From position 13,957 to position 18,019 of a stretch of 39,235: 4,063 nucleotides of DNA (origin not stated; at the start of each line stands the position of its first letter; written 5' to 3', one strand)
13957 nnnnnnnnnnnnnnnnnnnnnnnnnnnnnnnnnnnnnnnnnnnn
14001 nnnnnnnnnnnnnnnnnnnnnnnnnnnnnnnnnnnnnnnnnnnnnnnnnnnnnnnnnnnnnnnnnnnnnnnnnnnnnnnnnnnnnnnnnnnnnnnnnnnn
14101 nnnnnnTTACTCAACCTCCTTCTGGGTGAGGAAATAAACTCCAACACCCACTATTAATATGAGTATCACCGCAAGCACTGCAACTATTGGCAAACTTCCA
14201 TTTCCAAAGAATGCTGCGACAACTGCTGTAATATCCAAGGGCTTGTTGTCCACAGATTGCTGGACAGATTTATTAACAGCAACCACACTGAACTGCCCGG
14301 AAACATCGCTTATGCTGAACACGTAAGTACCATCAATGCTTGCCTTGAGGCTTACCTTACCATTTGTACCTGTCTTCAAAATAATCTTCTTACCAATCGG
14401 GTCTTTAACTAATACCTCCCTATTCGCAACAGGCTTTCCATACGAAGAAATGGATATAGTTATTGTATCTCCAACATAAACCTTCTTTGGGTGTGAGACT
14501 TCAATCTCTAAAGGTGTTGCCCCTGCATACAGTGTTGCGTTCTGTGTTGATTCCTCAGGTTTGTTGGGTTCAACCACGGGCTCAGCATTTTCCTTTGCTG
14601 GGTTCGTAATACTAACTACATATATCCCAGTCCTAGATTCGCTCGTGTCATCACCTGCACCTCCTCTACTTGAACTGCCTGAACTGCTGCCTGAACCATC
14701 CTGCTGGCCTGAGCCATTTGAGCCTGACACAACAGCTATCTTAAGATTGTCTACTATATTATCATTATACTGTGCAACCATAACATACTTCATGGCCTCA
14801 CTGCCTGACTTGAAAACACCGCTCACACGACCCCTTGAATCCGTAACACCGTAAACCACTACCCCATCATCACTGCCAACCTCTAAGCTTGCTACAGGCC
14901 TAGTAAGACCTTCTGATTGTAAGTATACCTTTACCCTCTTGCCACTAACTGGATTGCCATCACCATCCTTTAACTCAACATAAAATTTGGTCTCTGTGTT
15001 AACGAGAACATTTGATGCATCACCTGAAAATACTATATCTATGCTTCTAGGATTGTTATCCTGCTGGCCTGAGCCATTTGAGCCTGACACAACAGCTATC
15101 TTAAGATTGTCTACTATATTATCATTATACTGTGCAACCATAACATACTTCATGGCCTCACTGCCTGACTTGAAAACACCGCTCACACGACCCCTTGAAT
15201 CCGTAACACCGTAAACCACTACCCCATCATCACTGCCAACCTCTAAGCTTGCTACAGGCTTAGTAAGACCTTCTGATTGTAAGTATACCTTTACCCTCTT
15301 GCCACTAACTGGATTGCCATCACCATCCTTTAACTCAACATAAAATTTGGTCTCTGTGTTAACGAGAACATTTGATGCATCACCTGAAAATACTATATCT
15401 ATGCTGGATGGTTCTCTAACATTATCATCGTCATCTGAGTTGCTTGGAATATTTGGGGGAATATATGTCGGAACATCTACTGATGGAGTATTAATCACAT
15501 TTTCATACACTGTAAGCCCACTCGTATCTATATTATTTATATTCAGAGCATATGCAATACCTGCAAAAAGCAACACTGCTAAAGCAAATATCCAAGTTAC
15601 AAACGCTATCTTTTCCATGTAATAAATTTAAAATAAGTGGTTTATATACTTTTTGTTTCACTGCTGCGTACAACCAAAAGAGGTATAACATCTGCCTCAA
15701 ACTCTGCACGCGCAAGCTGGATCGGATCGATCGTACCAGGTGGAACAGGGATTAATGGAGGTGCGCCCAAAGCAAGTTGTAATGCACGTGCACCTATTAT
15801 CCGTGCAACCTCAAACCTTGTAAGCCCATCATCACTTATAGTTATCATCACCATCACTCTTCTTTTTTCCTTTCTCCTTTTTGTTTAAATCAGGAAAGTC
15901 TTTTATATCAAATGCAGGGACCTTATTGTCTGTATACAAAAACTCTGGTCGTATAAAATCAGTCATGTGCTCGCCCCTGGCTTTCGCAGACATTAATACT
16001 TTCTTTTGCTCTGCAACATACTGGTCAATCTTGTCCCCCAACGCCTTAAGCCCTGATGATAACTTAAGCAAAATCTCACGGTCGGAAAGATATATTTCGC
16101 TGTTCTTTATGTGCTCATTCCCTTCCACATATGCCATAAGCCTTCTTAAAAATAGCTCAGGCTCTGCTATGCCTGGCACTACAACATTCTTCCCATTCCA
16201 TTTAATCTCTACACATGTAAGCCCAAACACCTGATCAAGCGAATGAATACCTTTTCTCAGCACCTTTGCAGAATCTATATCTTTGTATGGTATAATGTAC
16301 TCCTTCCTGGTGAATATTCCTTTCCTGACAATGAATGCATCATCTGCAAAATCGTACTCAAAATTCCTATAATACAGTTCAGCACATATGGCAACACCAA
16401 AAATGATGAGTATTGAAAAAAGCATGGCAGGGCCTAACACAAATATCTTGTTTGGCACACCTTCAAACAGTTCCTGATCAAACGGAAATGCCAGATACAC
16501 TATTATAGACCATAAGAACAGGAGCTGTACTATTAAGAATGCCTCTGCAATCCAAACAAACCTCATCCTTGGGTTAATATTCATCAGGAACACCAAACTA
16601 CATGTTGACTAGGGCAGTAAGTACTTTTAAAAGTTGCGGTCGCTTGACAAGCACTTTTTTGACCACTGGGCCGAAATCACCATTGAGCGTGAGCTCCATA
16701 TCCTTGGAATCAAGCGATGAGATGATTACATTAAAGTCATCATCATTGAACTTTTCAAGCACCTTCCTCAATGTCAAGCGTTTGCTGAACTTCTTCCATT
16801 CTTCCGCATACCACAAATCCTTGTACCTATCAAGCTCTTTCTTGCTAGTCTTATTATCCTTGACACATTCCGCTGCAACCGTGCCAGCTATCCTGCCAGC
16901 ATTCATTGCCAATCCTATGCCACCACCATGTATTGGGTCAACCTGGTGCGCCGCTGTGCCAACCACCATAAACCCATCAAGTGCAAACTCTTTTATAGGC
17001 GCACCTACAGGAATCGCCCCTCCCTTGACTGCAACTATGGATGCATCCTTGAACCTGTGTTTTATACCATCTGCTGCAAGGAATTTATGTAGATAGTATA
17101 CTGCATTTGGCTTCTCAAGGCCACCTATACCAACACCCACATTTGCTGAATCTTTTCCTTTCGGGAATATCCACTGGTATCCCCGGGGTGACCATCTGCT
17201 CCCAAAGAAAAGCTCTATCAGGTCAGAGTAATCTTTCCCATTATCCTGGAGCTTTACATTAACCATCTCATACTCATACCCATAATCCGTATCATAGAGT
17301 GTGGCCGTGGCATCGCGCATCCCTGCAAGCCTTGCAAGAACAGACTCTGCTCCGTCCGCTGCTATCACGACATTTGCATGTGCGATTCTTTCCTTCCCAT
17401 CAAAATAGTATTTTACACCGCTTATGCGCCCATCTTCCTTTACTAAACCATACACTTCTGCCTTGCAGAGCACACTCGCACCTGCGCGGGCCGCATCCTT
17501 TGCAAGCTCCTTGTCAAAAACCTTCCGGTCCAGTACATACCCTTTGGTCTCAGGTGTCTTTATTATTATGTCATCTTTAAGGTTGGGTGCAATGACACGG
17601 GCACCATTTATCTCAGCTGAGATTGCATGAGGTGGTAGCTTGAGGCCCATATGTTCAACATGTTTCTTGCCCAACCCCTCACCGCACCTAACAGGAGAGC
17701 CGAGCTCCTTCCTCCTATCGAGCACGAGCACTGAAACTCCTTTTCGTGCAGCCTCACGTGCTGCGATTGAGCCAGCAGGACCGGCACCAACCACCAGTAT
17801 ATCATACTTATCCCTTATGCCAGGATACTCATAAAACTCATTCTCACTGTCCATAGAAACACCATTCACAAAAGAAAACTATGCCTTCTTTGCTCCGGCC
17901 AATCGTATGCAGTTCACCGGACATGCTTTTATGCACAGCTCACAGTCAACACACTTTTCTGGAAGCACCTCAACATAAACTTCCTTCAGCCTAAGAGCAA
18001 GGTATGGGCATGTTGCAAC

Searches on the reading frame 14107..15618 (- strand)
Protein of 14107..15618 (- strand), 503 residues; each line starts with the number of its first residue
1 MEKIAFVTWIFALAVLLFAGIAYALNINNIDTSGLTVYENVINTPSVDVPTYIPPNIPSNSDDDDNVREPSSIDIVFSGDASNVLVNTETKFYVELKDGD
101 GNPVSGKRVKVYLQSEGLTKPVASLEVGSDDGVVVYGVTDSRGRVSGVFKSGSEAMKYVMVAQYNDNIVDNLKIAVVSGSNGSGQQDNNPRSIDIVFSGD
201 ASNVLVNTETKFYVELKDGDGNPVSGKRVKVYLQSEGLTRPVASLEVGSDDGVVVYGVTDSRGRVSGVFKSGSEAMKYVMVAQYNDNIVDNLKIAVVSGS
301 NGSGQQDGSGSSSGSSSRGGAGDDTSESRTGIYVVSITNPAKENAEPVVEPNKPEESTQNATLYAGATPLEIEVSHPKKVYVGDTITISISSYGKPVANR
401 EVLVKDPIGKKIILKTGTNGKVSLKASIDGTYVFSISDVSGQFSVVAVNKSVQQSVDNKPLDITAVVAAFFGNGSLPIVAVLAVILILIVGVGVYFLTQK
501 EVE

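Call 35: search_protein_families(library=pfam, proteins=[window:14107-15618:-], max_evalue=0.0001)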
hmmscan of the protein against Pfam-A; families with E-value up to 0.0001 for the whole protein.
window:14107-15618:- (503 aa): 2 families
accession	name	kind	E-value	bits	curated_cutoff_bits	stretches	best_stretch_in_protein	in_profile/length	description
PF10670.15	DUF4198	-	8.1e-09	36.3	34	1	363-436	128-205/209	Domain of unknown function (DUF4198)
PF02369.22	Big_1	-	2.5e-06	28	34.9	0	89-144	18-72/93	Bacterial Ig-like domain (group 1)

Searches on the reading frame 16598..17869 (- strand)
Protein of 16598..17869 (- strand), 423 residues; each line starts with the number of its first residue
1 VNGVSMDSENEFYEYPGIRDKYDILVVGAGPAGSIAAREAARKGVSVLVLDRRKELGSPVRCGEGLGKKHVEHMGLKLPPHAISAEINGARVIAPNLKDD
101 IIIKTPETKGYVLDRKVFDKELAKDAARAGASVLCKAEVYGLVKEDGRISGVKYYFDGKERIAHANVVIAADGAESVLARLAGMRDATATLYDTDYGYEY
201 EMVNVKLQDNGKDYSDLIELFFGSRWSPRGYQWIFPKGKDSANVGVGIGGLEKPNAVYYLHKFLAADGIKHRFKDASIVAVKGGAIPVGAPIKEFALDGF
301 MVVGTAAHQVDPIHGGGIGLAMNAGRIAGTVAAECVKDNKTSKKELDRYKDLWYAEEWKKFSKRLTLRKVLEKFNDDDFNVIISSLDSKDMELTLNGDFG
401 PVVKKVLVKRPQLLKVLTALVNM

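Call 35: search_protein_families(library=pfam, proteins=[window:16598-17869:-], max_evalue=0.0001)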
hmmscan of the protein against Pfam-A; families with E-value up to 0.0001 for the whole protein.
window:16598-17869:- (423 aa): 12 families
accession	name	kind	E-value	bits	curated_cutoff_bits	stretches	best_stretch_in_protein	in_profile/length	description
PF01494.25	FAD_binding_3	-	9.9e-18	64.9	22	1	22-190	2-176/349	FAD binding domain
PF22578.2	GGR_cat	-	2.6e-17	62.9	27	1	193-285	1-87/88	Geranylgeranyl reductase catalytic domain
PF01266.30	DAO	-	3.4e-12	47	27.9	1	23-57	1-35/353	FAD dependent oxidoreductase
PF12831.13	FAD_oxidored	-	8.1e-12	45.6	27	1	23-184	1-155/416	FAD dependent oxidoreductase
PF05834.18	Lycopene_cycl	-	3.4e-08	33.4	23.4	1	23-204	1-164/380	Lycopene cyclase protein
PF03486.20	HI0933_like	-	4.2e-08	33.4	50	1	23-73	2-51/244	HI0933-like protein Rossmann domain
PF00890.30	FAD_binding_2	-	4.3e-08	33.2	20.4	1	23-65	1-43/414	FAD binding domain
PF13450.12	NAD_binding_8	-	8.1e-08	32.9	21.9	1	26-64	1-39/68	NAD(P)-binding Rossmann-like domain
PF07992.20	Pyr_redox_2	-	1.2e-07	31.8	26.1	1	22-195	1-133/291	Pyridine nucleotide-disulphide oxidoreductase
PF01134.28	GIDA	-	1.4e-05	24.8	22.1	1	23-171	1-148/391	Glucose inhibited division protein A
PF01946.23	Thi4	-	7e-05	22.6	26.2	0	22-87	18-80/235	Thi4 family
PF04820.20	Trp_halogenase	-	7.9e-05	22.1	21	0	109-367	151-384/458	Tryptophan halogenase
